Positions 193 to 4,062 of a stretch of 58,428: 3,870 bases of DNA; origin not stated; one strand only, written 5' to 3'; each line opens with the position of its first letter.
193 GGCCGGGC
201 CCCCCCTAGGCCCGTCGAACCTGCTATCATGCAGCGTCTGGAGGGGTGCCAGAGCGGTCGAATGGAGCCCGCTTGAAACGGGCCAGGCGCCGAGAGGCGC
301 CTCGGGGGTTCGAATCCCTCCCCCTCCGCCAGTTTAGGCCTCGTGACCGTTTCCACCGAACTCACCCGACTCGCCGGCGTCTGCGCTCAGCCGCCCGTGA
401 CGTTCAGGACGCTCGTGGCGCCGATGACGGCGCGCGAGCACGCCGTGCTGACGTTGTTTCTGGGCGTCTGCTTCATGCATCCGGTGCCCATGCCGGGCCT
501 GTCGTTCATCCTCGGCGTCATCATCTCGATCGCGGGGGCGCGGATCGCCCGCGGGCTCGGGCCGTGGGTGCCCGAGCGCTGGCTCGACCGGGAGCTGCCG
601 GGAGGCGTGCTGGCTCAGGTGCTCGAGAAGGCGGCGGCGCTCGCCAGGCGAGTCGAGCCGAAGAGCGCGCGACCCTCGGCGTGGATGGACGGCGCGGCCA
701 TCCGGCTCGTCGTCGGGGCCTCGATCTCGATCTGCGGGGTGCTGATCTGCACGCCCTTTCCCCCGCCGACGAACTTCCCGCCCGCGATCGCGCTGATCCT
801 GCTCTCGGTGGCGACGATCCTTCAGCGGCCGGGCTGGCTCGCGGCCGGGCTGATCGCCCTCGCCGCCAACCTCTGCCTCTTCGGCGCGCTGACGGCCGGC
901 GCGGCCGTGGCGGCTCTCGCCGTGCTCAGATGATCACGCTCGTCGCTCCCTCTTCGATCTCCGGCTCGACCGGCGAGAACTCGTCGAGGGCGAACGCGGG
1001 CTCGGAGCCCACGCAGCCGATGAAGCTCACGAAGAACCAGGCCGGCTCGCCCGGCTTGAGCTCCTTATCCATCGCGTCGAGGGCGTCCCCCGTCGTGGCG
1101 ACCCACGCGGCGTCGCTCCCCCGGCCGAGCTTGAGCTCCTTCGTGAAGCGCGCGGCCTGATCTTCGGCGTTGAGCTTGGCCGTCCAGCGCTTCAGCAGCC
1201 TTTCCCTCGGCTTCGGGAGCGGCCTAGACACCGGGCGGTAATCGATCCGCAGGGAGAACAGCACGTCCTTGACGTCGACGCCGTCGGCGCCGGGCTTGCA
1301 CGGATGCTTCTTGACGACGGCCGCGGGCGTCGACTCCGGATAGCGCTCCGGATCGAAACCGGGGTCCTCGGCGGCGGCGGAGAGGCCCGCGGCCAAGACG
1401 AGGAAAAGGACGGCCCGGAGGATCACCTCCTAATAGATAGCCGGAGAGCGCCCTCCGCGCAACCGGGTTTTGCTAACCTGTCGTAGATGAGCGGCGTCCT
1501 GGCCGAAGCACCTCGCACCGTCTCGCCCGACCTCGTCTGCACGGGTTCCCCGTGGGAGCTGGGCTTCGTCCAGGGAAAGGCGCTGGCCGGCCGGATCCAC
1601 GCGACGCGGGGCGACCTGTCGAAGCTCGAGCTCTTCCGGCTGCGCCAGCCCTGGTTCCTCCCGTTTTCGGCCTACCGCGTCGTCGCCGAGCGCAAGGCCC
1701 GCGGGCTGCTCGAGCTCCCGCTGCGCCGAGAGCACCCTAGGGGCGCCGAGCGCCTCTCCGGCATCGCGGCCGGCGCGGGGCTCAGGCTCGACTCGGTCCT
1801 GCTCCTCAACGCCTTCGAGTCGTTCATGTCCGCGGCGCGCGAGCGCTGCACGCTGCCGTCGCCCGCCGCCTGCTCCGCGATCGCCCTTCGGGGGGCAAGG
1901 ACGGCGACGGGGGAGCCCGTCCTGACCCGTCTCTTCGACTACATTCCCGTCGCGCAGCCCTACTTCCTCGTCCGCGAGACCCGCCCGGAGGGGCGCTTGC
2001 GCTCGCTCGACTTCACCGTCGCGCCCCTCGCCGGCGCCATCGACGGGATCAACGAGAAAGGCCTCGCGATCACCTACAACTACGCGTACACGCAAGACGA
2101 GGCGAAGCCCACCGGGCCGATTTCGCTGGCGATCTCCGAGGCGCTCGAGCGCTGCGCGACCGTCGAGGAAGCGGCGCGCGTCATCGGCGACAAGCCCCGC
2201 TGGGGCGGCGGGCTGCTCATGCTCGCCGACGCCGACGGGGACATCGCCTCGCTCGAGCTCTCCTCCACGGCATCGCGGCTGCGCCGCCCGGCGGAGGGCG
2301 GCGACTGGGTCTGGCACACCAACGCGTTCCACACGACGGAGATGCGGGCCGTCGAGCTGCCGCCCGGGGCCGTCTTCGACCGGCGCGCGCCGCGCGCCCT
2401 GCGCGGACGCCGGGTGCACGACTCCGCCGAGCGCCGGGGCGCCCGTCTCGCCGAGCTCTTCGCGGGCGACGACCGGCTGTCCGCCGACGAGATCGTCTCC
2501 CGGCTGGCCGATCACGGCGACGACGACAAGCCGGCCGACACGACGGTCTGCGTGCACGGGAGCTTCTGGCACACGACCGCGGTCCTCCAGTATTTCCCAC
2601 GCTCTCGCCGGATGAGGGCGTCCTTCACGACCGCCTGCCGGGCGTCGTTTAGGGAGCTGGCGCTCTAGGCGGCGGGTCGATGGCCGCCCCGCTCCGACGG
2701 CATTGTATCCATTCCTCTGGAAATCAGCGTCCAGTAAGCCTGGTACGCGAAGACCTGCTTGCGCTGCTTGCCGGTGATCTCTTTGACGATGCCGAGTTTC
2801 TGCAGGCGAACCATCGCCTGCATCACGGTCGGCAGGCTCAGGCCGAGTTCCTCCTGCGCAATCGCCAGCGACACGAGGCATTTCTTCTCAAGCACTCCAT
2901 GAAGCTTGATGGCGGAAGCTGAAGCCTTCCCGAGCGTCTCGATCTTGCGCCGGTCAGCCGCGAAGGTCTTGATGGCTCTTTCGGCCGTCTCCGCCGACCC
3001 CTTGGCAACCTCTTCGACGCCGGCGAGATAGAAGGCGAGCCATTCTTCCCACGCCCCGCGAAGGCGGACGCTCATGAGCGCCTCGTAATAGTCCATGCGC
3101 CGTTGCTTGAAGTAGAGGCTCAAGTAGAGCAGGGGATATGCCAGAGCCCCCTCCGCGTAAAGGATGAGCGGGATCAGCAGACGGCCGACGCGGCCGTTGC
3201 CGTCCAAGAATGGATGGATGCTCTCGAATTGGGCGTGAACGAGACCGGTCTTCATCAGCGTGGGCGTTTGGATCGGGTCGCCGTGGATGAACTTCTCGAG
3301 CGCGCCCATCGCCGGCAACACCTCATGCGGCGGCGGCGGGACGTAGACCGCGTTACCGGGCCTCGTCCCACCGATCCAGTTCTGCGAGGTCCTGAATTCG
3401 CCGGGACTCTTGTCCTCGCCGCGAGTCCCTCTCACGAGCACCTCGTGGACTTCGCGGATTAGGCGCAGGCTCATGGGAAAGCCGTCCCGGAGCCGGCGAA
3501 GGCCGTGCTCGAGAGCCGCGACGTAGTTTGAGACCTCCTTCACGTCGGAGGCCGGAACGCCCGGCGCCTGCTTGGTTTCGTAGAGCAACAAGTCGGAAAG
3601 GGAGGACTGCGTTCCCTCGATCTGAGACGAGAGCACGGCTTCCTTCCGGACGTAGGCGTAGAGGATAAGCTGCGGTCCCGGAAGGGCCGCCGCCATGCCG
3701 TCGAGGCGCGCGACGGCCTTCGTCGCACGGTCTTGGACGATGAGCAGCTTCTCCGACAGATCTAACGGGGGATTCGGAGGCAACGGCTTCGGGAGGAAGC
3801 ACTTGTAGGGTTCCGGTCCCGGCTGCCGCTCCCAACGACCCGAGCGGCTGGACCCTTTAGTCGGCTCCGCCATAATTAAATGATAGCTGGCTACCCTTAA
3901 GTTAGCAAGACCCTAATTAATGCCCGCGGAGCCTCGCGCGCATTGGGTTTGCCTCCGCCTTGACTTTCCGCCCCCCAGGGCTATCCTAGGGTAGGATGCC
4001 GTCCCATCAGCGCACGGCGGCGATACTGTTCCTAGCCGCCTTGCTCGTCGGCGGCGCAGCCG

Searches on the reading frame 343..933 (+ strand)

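Call 57: search_protein_families(library=pfam, proteins=[window:343-933:+], max_evalue=0.0001)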
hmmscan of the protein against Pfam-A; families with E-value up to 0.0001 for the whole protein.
window:343-933:+ (196 aa): 1 family
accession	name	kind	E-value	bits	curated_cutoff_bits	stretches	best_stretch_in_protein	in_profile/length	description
PF06055.17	ExoD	-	3e-26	92.3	23.8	1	4-181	2-179/180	Exopolysaccharide synthesis, ExoD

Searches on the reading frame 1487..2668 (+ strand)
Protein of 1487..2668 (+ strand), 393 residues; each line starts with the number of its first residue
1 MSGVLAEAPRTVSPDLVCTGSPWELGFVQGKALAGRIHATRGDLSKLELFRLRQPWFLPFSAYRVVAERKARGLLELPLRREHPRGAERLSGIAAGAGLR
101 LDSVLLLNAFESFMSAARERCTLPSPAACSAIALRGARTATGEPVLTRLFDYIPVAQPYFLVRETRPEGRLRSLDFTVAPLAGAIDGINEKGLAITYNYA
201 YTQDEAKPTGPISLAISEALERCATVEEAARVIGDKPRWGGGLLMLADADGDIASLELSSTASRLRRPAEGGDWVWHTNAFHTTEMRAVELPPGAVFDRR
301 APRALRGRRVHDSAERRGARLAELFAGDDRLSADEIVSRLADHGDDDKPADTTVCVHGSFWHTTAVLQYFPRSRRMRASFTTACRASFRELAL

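Call 57: search_protein_families(library=pfam, proteins=[window:1487-2668:+], max_evalue=0.0001)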
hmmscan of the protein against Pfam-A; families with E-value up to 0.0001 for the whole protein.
window:1487-2668:+ (393 aa): 1 family
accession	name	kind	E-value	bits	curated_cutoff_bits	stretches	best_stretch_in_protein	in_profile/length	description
PF03417.21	AAT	-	6e-17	62.5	23.2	1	146-325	9-168/225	Acyl-coenzyme A:6-aminopenicillanic acid acyl-transferase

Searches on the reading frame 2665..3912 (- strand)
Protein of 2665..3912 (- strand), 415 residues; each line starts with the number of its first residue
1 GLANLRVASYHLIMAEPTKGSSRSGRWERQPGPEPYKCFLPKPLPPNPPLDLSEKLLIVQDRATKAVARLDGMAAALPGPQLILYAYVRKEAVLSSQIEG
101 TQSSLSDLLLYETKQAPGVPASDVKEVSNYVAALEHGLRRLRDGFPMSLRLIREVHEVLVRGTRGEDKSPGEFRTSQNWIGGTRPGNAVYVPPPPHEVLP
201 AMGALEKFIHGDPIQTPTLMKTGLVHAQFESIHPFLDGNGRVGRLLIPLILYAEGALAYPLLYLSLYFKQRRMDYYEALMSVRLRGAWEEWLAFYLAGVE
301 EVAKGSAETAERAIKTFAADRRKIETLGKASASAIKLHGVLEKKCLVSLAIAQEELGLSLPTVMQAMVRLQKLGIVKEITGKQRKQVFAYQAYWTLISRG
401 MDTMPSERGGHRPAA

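Call 57: search_protein_families(library=pfam, proteins=[window:2665-3912:-], max_evalue=0.0001)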
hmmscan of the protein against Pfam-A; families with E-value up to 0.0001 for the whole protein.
window:2665-3912:- (415 aa): 2 families
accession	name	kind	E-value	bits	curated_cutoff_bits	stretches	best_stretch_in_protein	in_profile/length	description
PF13784.11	Fic_N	-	2e-26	92.3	26.7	1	62-138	6-81/82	Fic/DOC family N-terminal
PF02661.23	Fic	-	5.9e-18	65.9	24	1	147-251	2-93/93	Fic/DOC family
